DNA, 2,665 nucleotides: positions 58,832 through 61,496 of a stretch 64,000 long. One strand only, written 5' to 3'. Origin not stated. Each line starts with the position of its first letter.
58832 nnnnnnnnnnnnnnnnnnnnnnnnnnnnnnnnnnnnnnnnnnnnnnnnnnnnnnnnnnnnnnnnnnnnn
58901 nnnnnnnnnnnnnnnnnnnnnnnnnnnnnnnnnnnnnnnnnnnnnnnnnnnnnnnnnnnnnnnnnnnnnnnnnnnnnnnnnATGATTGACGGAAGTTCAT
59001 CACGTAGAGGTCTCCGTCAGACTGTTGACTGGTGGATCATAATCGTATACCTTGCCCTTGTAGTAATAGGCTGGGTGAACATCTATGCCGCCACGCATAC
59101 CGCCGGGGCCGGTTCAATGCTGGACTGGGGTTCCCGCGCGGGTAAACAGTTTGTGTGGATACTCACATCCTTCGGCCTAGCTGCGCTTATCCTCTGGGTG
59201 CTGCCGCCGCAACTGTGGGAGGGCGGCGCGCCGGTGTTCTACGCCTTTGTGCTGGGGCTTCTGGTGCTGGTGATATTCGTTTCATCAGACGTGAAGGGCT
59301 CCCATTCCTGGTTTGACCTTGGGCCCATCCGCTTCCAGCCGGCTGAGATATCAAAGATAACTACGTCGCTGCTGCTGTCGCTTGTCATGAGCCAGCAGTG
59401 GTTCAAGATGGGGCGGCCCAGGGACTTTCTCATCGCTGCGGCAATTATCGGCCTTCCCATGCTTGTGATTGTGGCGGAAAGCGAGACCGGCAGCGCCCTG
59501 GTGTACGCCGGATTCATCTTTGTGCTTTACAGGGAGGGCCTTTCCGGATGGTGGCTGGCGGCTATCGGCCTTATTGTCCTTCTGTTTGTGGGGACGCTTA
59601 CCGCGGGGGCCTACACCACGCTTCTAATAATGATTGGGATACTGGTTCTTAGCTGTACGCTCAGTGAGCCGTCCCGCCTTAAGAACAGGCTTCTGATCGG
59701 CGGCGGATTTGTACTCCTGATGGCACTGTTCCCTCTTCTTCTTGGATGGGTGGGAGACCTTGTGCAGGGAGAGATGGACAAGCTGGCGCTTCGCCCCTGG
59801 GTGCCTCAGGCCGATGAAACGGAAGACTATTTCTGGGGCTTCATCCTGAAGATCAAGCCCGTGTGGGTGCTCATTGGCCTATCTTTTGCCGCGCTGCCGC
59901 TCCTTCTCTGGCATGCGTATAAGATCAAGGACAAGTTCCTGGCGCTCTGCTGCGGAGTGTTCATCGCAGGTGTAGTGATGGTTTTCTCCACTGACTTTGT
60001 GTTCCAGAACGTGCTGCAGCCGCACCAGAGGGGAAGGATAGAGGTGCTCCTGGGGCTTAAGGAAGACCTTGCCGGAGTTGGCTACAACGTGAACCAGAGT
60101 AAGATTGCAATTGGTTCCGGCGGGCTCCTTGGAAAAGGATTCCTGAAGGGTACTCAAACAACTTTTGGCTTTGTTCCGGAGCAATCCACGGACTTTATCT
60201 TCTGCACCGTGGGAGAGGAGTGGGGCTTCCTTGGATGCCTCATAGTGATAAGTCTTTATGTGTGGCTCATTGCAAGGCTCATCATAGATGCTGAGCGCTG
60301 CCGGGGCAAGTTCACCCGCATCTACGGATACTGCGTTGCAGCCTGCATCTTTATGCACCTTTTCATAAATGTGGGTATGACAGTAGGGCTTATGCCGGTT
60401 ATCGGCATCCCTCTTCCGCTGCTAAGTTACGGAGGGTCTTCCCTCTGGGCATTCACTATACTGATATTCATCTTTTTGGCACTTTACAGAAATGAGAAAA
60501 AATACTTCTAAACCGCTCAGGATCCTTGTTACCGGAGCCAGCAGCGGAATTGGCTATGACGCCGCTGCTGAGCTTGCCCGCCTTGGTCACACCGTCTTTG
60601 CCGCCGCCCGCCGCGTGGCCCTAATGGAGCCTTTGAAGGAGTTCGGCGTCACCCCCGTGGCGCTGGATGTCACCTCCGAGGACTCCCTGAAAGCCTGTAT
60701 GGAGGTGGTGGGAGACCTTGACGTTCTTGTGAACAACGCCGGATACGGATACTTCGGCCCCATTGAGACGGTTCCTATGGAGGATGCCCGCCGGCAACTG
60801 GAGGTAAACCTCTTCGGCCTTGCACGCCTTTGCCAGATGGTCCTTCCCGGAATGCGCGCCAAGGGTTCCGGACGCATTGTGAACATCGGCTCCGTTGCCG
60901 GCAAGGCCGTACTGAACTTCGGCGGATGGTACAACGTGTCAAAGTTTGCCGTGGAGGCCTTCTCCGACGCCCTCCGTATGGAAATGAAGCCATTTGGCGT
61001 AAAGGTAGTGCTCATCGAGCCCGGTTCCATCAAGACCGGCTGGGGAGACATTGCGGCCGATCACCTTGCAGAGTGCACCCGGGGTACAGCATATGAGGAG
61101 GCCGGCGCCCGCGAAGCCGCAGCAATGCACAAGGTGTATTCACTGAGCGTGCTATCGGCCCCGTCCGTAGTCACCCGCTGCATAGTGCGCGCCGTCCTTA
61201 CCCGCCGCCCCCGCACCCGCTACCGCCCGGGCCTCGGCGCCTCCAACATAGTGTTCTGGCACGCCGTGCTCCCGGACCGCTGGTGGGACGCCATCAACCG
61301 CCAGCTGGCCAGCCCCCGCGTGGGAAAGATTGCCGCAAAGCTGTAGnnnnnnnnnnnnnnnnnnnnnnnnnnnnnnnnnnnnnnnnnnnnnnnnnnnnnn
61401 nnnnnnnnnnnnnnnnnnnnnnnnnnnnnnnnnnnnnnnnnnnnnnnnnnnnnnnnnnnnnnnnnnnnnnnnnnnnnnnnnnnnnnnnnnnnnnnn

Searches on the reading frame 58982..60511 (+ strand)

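Call 27: search_protein_families(library=pfam, proteins=[window:58982-60511:+], max_evalue=0.01)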
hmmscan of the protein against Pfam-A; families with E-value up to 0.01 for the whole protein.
window:58982-60511:+ (509 aa): 1 family
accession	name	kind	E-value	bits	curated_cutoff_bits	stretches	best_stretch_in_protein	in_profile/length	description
PF01098.24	FTSW_RODA_SPOVE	-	2e-73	247.9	26.4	2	326-506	177-355/356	Cell cycle protein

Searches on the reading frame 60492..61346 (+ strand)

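Call 27: search_protein_families(library=pfam, proteins=[window:60492-61346:+], max_evalue=0.01)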
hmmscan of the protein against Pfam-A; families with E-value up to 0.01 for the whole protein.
window:60492-61346:+ (284 aa): 5 families
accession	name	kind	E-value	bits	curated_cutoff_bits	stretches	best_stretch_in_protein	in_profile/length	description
PF00106.31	adh_short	-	4.7e-44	150.7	26.6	1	11-183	3-185/195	short chain dehydrogenase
PF13561.12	adh_short_C2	-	7.8e-32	111.2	27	1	15-187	1-183/236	Enoyl-(Acyl carrier protein) reductase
PF01370.27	Epimerase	-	6.1e-07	29.5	20.9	1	11-135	1-116/240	NAD dependent epimerase/dehydratase family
PF13460.12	NAD_binding_10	-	0.00014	22.2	27.2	1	15-147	1-113/184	NAD(P)H-binding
PF05368.20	NmrA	-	0.0019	18.3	27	1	10-71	4-68/298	NmrA-like family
